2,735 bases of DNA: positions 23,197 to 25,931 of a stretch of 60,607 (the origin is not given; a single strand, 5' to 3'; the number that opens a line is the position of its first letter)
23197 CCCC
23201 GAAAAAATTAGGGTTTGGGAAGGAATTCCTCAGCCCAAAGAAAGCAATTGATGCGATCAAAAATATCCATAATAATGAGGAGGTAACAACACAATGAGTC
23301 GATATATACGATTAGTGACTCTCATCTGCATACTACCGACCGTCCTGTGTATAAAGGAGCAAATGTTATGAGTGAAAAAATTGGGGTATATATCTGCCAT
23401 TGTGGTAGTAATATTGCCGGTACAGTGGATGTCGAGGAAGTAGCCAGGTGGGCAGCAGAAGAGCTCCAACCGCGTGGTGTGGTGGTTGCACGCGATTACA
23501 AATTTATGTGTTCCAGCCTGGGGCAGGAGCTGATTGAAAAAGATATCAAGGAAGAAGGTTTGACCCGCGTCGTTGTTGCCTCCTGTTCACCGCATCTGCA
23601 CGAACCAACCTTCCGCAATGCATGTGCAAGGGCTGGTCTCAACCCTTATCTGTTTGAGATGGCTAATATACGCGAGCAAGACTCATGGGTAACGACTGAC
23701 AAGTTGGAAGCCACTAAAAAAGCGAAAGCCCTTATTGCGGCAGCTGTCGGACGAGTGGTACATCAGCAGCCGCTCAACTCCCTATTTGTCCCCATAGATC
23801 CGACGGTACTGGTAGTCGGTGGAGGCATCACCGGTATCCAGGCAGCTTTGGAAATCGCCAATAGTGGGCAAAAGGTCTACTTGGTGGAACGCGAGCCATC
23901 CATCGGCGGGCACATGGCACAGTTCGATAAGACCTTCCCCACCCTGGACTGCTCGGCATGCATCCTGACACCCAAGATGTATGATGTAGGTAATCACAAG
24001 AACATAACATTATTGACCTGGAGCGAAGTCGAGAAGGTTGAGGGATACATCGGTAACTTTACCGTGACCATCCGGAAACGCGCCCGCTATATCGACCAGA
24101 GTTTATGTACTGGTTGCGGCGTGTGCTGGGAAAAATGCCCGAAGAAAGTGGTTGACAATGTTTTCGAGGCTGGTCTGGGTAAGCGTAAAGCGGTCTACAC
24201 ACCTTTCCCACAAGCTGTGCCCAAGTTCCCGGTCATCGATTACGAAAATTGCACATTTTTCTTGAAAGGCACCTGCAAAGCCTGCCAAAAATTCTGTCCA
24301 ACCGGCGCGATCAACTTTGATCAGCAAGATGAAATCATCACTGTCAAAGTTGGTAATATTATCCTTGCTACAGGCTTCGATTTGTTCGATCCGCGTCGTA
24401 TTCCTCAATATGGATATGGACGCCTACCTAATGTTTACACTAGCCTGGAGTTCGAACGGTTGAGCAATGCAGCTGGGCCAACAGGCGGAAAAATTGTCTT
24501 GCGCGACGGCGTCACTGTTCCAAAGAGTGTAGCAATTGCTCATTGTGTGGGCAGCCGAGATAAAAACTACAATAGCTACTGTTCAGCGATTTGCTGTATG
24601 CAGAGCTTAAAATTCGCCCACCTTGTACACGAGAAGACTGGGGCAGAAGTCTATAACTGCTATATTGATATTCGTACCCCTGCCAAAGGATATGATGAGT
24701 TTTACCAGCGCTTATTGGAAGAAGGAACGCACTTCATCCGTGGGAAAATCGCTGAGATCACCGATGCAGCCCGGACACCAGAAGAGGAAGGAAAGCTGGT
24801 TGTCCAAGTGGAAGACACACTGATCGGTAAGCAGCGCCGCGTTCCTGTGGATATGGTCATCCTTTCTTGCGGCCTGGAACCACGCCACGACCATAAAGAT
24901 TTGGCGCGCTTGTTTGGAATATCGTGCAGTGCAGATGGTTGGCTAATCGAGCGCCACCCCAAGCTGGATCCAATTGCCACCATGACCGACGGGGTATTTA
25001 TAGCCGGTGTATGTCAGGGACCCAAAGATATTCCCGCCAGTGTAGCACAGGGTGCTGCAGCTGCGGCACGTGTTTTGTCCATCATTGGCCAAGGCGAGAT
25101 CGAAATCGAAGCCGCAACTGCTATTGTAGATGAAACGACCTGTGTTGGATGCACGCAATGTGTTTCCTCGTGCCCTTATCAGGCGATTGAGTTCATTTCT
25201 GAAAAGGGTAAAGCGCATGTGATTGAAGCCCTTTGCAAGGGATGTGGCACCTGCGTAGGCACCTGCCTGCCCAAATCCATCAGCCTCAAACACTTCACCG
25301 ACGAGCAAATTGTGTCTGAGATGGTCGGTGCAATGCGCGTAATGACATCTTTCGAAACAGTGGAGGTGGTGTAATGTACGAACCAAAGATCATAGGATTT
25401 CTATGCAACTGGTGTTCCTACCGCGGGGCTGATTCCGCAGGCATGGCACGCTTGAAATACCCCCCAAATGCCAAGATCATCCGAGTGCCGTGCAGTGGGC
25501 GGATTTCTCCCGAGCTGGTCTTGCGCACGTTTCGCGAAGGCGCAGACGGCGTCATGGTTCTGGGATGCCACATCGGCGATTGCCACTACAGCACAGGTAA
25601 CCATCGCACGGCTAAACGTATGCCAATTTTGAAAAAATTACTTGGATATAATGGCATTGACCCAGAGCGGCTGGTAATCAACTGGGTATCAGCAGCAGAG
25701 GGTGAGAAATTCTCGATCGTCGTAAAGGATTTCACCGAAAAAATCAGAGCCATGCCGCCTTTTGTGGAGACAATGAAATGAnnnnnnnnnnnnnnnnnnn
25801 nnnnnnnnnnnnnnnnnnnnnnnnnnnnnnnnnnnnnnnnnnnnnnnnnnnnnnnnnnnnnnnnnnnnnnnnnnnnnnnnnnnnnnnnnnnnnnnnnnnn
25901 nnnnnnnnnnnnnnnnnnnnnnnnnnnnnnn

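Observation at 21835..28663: hdrCBA-mvhD-FeS-fdhA(Sec) array: candidate formate-linked flavin-based electron-bifurcating complex in a bacterium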

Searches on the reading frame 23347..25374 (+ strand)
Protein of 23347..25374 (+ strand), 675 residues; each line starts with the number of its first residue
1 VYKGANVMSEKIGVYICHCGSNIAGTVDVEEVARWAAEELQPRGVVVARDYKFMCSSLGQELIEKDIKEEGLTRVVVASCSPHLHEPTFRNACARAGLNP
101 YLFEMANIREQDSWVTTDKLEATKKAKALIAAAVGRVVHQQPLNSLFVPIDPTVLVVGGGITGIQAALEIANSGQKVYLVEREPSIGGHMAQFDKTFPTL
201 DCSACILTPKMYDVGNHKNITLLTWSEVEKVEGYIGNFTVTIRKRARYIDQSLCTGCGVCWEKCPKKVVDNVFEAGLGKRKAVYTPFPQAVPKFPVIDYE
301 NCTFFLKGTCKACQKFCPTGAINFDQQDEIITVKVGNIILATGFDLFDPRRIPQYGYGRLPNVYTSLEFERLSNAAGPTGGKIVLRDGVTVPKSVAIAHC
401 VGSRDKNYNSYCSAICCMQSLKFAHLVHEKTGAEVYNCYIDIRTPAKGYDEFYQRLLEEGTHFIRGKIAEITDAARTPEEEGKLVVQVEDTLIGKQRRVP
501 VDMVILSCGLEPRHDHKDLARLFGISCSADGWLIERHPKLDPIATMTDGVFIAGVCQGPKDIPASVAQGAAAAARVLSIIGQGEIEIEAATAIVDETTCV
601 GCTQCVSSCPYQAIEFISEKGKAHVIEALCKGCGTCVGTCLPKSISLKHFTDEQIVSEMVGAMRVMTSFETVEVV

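Call 5: search_protein_families(library=pfam, proteins=[window:23347-25374:+])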
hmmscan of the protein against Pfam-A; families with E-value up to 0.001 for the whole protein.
window:23347-25374:+ (675 aa): 17 families
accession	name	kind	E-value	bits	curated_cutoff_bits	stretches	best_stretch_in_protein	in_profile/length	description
PF00037.32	Fer4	-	4.7e-16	58.3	21.1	2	593-615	2-24/24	4Fe-4S binding domain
PF13237.11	Fer4_10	-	1e-13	51.4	25.5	1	593-640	3-52/53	4Fe-4S dicluster domain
PF14697.11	Fer4_21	-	5.4e-12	46.1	35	1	592-640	1-51/59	4Fe-4S dicluster domain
PF07992.20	Pyr_redox_2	-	7.8e-12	45.6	26.1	1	152-187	143-178/291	Pyridine nucleotide-disulphide oxidoreductase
PF12838.12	Fer4_7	-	9.7e-12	45.6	27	2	598-640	1-48/52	4Fe-4S dicluster domain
PF12837.12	Fer4_6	-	1.9e-11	43.8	25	1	593-614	3-24/24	4Fe-4S binding domain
PF12831.13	FAD_oxidored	-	2.3e-09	37.5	27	1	154-191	2-39/416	FAD dependent oxidoreductase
PF13484.11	Fer4_16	-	8.1e-09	36.6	30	0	599-616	2-19/66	4Fe-4S double cluster binding domain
PF12797.12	Fer4_2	-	2.1e-08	34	24.5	0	593-611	4-22/22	4Fe-4S binding domain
PF25160.1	LdpA_Fe-S-bd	-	2.4e-08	34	27.6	0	594-618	23-47/49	LdpA Fe-S cluster-binding domain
PF01266.30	DAO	-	3.7e-07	30.4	27.9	1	154-188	2-36/353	FAD dependent oxidoreductase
PF13450.12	NAD_binding_8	-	5e-07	30.4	21.9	1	156-209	1-54/68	NAD(P)-binding Rossmann-like domain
PF13187.11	Fer4_9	-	8.4e-07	29.4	27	1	599-640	2-47/52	4Fe-4S dicluster domain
PF00890.30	FAD_binding_2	-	1.9e-06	27.8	20.4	1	154-191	2-39/414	FAD binding domain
PF00070.33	Pyr_redox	-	2.3e-06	28.5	22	1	154-195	2-40/82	Pyridine nucleotide-disulphide oxidoreductase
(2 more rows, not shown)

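Call 10: search_protein_families(library=ncbifam, proteins=[window:23347-25374:+], max_evalue=0.01)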
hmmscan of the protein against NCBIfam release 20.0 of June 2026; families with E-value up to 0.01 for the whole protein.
window:23347-25374:+ (675 aa): 127 families (the best 25 are shown)
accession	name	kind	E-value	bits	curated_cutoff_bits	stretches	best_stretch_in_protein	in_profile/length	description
NF040770.1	hetero_SS_HdrA2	exception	6.8e-245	814.8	1100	1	11-664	1-642/777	CoB-CoM heterodisulfide reductase HdrA2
NF041778.1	hetero_SS_HdrA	equivalog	9.7e-184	612.3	1400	1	8-663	4-651/771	ferredoxin:CoB-CoM heterodisulfide reductase subunit HdrA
NF041891.1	hdrA_Methbact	equivalog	1.6e-171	572.2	1300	1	11-664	2-637/762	ferredoxin:CoB-CoM heterodisulfide reductase subunit HdrA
TIGR02179.1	PorD_KorD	subfamily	9.2e-16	57.7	60.05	2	592-647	20-74/78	2-oxoacid:acceptor oxidoreductase, delta subunit, pyruvate/2-ketoisovalerate family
TIGR01944.1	rnfB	subfamily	2.7e-13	49.9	68.7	1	585-654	101-169/190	RnfABCDGE type electron transport complex subunit B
NF005503.0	PRK07118.1-2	equivalog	6.8e-13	48.5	252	2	598-647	139-186/292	RnfABCDGE type electron transport complex subunit B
NF009410.0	PRK12771.1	subfamily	3.9e-12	45.5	516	2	153-190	140-177/566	NAD(P)-binding protein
NF038196.1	ferrodoxin_EFR1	subfamily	7e-12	45.9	75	1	592-651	180-235/242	EFR1 family ferrodoxin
NF040684.1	PorD_Arch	equivalog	1.5e-11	44.2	120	2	593-647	28-81/85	pyruvate synthase subunit PorD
NF007202.0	PRK09623.1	equivalog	4.8e-11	42.9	166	1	591-648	45-101/105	3-methyl-2-oxobutanoate dehydrogenase subunit delta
NF006221.0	PRK08348.1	subfamily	1.4e-10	41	124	2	594-646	41-93/136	NADH-plastoquinone oxidoreductase subunit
NF005415.0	PRK06991.1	equivalog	1.6e-10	41.1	281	1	585-654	73-141/284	electron transport complex subunit RsxB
NF041836.1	rnfB_Methano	equivalog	5.8e-10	39.1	445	2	597-644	141-187/265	Rnf electron transport complex subunit RnfB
NF040864.1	HgcB_ferredoxin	equivalog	8.2e-10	38.4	99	2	590-648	7-64/93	mercury methylation ferredoxin HgcB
NF005504.0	PRK07118.1-3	equivalog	9.1e-10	38.4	437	1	597-647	140-190/293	Fe-S cluster domain-containing protein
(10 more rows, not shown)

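Call 46: search_solved_structures(query=window:23347-25371:+, max_evalue=1e-10)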
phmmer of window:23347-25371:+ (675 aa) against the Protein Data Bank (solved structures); distinct sequences matched with E-value up to 1e-10: 6.
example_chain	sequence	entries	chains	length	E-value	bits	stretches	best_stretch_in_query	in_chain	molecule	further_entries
8rvu_a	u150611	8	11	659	4.1e-210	702.5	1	8-664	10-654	H(2):CoB-CoM heterodisulfide,ferredoxin reductase subunit A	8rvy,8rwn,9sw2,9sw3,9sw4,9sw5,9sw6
8rvv_A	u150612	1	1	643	2.6e-209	699.8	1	11-663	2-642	H(2):CoB-CoM heterodisulfide,ferredoxin reductase subunit A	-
5odc_A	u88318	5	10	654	2.6e-207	693.2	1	10-664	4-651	Heterodisulfide reductase, subunit A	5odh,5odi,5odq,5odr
7bkb_A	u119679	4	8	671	1e-191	641.7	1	10-659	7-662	CoB--CoM heterodisulfide reductase iron-sulfur subunit A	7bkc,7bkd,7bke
9sfi_A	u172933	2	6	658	3.7e-186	623.3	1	10-664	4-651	CoB--CoM heterodisulfide reductase iron-sulfur subunit A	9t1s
6tjr_A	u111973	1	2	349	1.5e-40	142.1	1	332-579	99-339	Fumarate reductase/succinate dehydrogenase flavoprotein domain protein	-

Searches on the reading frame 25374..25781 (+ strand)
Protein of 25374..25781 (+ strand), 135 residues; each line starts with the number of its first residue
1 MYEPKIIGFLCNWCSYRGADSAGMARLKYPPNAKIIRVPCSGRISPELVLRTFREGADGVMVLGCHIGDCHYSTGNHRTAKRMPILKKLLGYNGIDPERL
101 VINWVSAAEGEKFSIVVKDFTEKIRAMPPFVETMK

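Call 5: search_protein_families(library=pfam, proteins=[window:25374-25781:+])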
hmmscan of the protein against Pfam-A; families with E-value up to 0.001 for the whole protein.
window:25374-25781:+ (135 aa): 1 family
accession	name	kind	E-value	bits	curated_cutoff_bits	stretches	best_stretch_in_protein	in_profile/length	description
PF02662.21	FlpD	-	5.9e-52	175.3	22.3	1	6-127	1-122/123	Methyl-viologen-reducing hydrogenase, delta subunit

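Call 10: search_protein_families(library=ncbifam, proteins=[window:25374-25781:+], max_evalue=0.01)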
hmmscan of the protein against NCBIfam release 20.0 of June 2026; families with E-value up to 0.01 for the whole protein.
window:25374-25781:+ (135 aa): 4 families
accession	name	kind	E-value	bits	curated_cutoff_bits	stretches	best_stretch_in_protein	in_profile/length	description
NF040770.1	hetero_SS_HdrA2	exception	2.5e-49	168.1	1100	1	3-129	647-773/777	CoB-CoM heterodisulfide reductase HdrA2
NF045873.1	F420_non_VhuD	exception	1.3e-34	119.1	215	1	3-129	1-127/132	F420-non-reducing hydrogenase iron-sulfur subunit VhuD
NF041891.1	hdrA_Methbact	equivalog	2.3e-13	49.3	1300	1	3-125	643-759/762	ferredoxin:CoB-CoM heterodisulfide reductase subunit HdrA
NF041778.1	hetero_SS_HdrA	equivalog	1.9e-06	26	1400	1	5-63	655-713/771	ferredoxin:CoB-CoM heterodisulfide reductase subunit HdrA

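Call 48: search_solved_structures(query=window:25374-25778:+, max_evalue=0.001)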
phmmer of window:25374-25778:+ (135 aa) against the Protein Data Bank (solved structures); distinct sequences matched with E-value up to 0.001: 6.
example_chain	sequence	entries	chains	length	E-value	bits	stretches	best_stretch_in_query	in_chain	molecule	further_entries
5odc_D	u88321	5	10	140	2.7e-51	176.5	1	2-129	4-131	Methyl-viologen reducing hydrogenase subunit D | Methyl-viologen reducing hydrogenase, subunit D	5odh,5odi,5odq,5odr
8rvu_F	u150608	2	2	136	8.2e-49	168.5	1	2-130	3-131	Methyl viologen-reducing hydrogenase, subunit D-related protein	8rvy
8rvv_F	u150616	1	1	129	2.1e-48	167.2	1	2-129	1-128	Methyl viologen-reducing hydrogenase, subunit D-related protein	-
9sw2_D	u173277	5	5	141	8e-47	162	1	4-129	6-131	F420-non-reducing hydrogenase iron-sulfur subunit D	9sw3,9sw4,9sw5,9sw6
7bkb_F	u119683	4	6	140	1.1e-42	148.7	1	2-129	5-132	F420-non-reducing hydrogenase subunit D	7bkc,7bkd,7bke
9sfi_K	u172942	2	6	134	3e-26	95.4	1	1-129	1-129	F420-non-reducing hydrogenase subunit delta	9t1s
